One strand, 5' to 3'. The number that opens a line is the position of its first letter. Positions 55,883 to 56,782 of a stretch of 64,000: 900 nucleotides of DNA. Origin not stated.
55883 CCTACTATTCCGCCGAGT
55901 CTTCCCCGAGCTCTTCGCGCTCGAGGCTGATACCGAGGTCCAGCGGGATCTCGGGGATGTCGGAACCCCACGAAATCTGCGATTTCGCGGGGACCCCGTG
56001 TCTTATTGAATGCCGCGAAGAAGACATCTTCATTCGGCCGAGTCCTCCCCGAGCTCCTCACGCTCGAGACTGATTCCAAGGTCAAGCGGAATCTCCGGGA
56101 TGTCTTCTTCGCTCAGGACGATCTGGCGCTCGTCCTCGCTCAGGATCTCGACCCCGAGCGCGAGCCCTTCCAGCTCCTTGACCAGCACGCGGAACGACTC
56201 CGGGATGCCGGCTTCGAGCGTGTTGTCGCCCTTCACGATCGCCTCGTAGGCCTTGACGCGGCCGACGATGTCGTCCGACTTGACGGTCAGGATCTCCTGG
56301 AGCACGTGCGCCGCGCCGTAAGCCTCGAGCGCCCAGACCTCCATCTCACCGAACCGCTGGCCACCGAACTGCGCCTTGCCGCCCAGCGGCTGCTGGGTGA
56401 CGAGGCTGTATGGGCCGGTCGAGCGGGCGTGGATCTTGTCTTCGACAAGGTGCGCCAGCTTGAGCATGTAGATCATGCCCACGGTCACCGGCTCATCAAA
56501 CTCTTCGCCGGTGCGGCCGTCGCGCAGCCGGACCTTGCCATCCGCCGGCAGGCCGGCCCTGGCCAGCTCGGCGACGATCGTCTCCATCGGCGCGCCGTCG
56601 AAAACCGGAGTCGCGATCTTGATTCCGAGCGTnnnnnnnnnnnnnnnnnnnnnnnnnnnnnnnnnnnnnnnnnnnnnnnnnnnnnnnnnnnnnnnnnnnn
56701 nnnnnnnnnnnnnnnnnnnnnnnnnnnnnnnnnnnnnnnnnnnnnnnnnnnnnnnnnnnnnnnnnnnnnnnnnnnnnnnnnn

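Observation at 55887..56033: rpoB-coupled 48-codon ORF that duplicates the RpoB C-terminal tail, with only synonymous differences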

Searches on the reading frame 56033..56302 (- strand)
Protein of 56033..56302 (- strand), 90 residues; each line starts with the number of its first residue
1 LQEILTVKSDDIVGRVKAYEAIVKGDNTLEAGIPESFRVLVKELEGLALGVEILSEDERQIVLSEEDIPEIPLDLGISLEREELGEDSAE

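Call 62: search_solved_structures(query=window:56033-56302:-, max_evalue=0.001, show_alignments=2)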
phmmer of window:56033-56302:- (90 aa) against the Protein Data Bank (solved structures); distinct sequences matched with E-value up to 0.001: 43.
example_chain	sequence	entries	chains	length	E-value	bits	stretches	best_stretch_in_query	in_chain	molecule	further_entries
7vpd_C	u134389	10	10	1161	1.2e-22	82.7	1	1-83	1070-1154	DNA-directed RNA polymerase subunit beta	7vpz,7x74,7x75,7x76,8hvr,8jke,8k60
7kif_C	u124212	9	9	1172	2.7e-22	81.5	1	1-84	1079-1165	DNA-directed RNA polymerase subunit beta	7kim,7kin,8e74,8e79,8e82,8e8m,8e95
5zx2_C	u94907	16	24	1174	2.8e-22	81.5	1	1-84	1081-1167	DNA-directed RNA polymerase subunit beta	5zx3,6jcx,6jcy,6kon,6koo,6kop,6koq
9e7v_C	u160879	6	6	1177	2.8e-22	81.5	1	1-84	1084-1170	DNA-directed RNA polymerase subunit beta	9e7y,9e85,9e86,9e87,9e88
10mi_C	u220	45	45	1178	2.8e-22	81.5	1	1-84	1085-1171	DNA-directed RNA polymerase subunit beta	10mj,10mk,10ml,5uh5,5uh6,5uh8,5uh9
8dy7_C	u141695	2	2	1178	2.9e-22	81.5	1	1-83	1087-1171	DNA-directed RNA polymerase subunit beta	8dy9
6vvz_C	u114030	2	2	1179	2.9e-22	81.5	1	1-84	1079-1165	DNA-directed RNA polymerase subunit beta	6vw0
6c04_C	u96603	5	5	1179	3e-22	81.4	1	1-84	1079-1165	DNA-directed RNA polymerase subunit beta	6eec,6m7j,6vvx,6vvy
6bzo_C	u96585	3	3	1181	3e-22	81.4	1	1-84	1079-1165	DNA-directed RNA polymerase subunit beta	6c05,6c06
6dcf_C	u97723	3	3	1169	3.4e-22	81.3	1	1-84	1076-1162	DNA-directed RNA polymerase subunit beta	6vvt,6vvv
5vi5_C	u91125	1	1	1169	3.4e-22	81.3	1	1-84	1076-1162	DNA-directed RNA polymerase subunit beta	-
5tw1_C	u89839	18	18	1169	3.4e-22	81.3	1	1-84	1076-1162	DNA-directed RNA polymerase subunit beta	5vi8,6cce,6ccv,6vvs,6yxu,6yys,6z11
6eyd_C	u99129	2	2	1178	3.7e-22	81.1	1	1-84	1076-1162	DNA-directed RNA polymerase subunit beta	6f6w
8i23_C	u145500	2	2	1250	1e-21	79.7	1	1-80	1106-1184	DNA-directed RNA polymerase subunit beta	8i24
6wvj_C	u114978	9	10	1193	1.9e-21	78.9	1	1-88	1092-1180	DNA-directed RNA polymerase subunit beta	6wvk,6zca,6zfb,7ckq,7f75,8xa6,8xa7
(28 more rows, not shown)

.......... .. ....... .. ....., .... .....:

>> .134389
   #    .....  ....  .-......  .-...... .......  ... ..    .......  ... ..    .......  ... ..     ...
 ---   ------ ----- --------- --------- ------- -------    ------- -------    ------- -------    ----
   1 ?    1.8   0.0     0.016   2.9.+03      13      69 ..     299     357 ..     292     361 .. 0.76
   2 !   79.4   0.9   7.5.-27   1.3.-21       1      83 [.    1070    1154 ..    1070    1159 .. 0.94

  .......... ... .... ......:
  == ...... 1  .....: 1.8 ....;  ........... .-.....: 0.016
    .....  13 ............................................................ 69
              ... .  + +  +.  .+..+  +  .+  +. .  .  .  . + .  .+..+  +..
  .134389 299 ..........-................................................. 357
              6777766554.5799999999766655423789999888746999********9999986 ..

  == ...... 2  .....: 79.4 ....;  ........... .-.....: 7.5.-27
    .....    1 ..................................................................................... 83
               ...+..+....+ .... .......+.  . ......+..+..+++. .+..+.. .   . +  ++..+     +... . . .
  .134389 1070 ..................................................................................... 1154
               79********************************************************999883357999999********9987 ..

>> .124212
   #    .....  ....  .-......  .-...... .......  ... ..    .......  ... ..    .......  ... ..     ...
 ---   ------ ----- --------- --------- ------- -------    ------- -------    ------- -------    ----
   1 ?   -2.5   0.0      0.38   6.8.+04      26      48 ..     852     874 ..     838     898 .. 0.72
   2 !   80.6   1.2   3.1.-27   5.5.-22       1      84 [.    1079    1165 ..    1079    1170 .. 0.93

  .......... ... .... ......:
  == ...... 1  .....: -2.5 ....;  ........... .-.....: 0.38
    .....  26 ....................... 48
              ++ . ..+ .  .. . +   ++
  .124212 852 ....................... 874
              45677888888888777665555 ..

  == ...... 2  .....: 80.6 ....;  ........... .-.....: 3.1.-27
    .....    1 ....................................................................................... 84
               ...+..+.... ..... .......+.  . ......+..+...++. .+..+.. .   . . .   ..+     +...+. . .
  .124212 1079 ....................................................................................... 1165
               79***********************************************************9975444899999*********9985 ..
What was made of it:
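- It aligns with the C-terminal residues of actinobacterial beta subunits in solved structures (call 62).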

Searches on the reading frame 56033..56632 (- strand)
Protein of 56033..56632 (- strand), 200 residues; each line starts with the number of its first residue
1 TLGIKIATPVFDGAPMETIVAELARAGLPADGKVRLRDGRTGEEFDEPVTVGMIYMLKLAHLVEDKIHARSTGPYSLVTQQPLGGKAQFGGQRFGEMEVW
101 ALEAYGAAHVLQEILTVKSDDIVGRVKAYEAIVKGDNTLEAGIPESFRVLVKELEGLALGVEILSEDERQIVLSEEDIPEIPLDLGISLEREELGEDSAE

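Call 7: find_related_loci(query=window:56033-56632:-, collection=genome_contigs, flank=3000)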
Query window:56033-56632:- (200 aa) in genome_contigs; peptide patterns used: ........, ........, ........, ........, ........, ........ (x = any residue, [..] = any of these).
600 stretches matched a pattern (row limit reached: there are more); 599 encode a relative of the query (tblastn E <= 1e-3); the best 80 are kept; 80 distinct loci.
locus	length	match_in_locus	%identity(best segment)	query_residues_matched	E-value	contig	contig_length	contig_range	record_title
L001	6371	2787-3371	84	2-196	2e-106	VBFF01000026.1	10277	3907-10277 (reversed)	MAG: Chloroflexi bacterium isolate CF_45 14_1009_12_20cm_scaffold_13727, whole genome shotgun sequence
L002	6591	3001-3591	71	2-197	6e-86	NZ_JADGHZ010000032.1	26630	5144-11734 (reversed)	MAG: Sphaerobacter sp. isolate HOG56 NODE_886_length_26630_cov_27.724511, whole genome shotgun sequence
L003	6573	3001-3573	71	1-189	4e-86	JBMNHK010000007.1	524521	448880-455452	MAG: Pelotomaculum sp. isolate SBF912LR0HQ0124 contig_56769, whole genome shotgun sequence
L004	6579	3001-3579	69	2-192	2e-84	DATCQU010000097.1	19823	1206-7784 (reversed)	MAG TPA_asm: Desulfosporosinus sp. isolate SMAG_U7261 k141_132130, whole genome shotgun sequence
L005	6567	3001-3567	68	2-196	4e-84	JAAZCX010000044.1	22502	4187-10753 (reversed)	MAG: Clostridiaceae bacterium isolate AS07pgkLD_81 76847_AS07, whole genome shotgun sequence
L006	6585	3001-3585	68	3-196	7e-84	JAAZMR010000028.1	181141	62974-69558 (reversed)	MAG: Bacillota bacterium isolate AS23ysBPME_95 8943_AS23, whole genome shotgun sequence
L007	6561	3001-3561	69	2-185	2e-81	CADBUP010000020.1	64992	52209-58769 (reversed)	MAG: uncultured Ruminococcus sp. isolate RUG14314 genome assembly, contig: RUG14314_asm_20, whole genome shotgun sequenc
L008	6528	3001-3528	72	2-177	4e-81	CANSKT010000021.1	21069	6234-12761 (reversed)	MAG TPA_asm: uncultured Peptococcaceae bacterium isolate SRR15633974_bin.16_metawrap_v1.3_MAG genome assembly, contig: N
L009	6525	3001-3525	71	1-175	5e-81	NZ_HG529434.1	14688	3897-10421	Faecalimicrobium dakarense strain FF1, whole genome shotgun sequence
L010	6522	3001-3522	72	2-175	2e-81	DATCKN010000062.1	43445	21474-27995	MAG TPA_asm: Thermoclostridium sp. isolate SMAG_U7097 k141_178322, whole genome shotgun sequence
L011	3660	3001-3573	68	2-193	1e-80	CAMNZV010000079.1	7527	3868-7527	MAG: uncultured Clostridium sp. isolate ERR6769687_bin.1_MetaWRAP_v1.1_MAG genome assembly, contig: NODE_314_length_7527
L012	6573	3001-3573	70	2-190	3e-85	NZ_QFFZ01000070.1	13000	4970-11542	Pelotomaculum propionicicum strain MGP Pmgp_70, whole genome shotgun sequence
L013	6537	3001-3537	71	2-177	3e-80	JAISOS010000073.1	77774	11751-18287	MAG: Clostridiales bacterium isolate Iy174_bin51 k119_1364413, whole genome shotgun sequence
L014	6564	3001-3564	68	2-187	6e-80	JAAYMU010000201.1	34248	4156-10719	MAG: Peptococcaceae bacterium isolate AS20ysBPTH_5 112011_AS20, whole genome shotgun sequence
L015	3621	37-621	67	3-192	7e-80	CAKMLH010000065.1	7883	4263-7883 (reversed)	MAG TPA_asm: uncultured Clostridia bacterium isolate ERR2244943_bin.14_metaWRAP_v1.1_MAG genome assembly, contig: NODE_6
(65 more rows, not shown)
